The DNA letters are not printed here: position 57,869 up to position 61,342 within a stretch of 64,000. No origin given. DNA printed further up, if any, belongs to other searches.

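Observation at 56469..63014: CoxE-like VWA protein without a MoxR ATPase partner, co-encoded with a lipoprotein, a 1057-aa TM coiled-coil protein and a secreted HExxH peptidase-like protein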

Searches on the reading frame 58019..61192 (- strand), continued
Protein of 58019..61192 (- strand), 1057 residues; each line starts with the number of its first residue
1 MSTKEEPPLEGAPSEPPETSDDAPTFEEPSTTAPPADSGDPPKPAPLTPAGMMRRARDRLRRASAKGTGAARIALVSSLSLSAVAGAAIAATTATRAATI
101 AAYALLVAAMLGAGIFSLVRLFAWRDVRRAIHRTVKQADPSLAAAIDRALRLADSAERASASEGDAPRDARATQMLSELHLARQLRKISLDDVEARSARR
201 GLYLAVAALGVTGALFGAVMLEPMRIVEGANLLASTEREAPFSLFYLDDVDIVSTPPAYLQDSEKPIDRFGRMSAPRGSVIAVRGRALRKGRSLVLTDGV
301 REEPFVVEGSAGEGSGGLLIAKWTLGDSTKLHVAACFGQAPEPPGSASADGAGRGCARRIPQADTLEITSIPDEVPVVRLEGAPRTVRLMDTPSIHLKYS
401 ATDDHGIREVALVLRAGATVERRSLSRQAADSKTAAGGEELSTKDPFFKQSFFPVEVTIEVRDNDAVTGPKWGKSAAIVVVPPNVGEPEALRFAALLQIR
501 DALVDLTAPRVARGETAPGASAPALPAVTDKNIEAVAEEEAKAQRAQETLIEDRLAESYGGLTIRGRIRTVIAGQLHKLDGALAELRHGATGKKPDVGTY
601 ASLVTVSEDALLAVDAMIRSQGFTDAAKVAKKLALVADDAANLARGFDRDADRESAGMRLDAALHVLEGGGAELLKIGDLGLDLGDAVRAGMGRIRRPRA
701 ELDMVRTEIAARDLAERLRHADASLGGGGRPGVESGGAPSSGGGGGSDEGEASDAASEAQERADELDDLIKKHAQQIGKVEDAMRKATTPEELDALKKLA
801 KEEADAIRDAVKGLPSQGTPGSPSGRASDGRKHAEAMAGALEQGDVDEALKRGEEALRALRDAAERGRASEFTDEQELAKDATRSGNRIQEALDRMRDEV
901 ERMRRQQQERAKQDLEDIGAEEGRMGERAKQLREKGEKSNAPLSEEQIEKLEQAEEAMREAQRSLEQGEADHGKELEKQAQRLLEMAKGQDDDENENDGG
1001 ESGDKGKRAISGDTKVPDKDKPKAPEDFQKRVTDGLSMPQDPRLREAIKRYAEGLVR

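Call 80: search_protein_families(library=pfam, alignment_id=A1, max_evalue=0.01)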
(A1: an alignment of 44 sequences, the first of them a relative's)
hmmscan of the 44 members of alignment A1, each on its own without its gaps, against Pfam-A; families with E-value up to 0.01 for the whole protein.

A. member 1, P0121 (1057 aa): 1 family
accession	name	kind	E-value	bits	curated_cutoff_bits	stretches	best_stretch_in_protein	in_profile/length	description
PF13779.11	DUF4175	-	0.00045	18.8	27.3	1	79-424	26-332/825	Domain of unknown function (DUF4175)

B. families by the number of members that match (of 44 scanned): 4 families
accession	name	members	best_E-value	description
PF13779.11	DUF4175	38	8e-19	Domain of unknown function (DUF4175)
PF11941.14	DUF3459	8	0.0021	Domain of unknown function (DUF3459)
PF05887.16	Trypan_PARP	1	0.00082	Procyclic acidic repetitive protein (PARP)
PF07719.23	TPR_2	1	0.0015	Tetratricopeptide repeat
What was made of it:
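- On DUF4175 (PF13779): 38 of 44 orthologs match at E <= 0.01, best 8e-19 (call 80).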

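Call 82: list_cluster_members(proteins=[P0183, P0194, P0149, P0181, P0015, P0017, P0290, P0329, P0140, P0277])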
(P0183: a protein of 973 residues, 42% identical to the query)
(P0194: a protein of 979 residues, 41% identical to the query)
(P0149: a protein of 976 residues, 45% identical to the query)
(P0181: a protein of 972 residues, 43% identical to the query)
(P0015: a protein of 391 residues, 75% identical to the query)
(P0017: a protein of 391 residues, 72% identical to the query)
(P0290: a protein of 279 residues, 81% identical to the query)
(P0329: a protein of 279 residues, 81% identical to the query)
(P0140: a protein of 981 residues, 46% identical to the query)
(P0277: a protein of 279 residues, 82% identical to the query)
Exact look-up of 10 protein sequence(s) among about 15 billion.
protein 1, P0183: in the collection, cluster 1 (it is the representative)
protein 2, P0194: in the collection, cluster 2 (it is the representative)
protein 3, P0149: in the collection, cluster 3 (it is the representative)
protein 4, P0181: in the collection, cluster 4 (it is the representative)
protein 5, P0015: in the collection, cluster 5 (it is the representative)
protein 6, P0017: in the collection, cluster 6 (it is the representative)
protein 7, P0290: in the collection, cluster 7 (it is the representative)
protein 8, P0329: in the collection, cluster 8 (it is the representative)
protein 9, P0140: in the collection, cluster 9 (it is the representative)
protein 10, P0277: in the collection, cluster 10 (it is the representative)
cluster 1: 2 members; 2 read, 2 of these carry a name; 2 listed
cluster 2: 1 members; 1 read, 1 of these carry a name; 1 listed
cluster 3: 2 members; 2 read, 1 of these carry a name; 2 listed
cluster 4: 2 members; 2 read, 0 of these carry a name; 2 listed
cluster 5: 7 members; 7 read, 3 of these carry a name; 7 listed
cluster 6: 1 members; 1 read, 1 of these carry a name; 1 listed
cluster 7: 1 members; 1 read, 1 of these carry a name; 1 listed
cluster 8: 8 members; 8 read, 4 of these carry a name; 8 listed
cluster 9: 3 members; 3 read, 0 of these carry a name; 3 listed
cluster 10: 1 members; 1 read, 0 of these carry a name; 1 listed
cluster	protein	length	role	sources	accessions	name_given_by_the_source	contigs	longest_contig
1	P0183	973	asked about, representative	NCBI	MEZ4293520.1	MAG: DUF4175 domain-containing protein [Polyangiaceae bacterium]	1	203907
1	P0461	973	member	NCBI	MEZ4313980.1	MAG: DUF4175 domain-containing protein [Polyangiaceae bacterium]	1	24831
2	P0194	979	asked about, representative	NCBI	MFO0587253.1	MAG: DUF4175 domain-containing protein [Polyangiaceae bacterium]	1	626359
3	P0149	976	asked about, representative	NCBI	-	-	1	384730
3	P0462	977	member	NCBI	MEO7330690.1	MAG: DUF4175 family protein [Minicystis sp.]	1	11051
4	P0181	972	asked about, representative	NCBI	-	-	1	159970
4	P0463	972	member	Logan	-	-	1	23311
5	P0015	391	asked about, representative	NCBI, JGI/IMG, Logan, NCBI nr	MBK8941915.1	MAG: VWA domain-containing protein [Polyangiaceae bacterium] | uncharacterized protein with von Willebrand factor type A (vWA) domain | VWA domain-containing protein [Polyangiaceae bacterium]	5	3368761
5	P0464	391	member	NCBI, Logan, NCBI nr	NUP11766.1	MAG: VWA domain-containing protein [Polyangiaceae bacterium] | VWA domain-containing protein [Polyangiaceae bacterium]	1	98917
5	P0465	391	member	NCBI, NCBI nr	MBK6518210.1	MAG: VWA domain-containing protein [Polyangiaceae bacterium] | VWA domain-containing protein [Polyangiaceae bacterium]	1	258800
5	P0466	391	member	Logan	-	-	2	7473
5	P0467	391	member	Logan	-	-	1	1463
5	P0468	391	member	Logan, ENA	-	-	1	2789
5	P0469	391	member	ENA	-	-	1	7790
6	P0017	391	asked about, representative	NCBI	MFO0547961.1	MAG: VWA domain-containing protein [Polyangiaceae bacterium]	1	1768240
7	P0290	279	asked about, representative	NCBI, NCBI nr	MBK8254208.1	MAG: MoxR family ATPase [Polyangiaceae bacterium] | MoxR family ATPase [Polyangiaceae bacterium]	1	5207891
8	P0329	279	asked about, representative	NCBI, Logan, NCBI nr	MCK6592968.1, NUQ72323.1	MAG: MoxR family ATPase [Polyangiaceae bacterium] | MoxR family ATPase [Polyangiaceae bacterium]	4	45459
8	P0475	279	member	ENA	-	-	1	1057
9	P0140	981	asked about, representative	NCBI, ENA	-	-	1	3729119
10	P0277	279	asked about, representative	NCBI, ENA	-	-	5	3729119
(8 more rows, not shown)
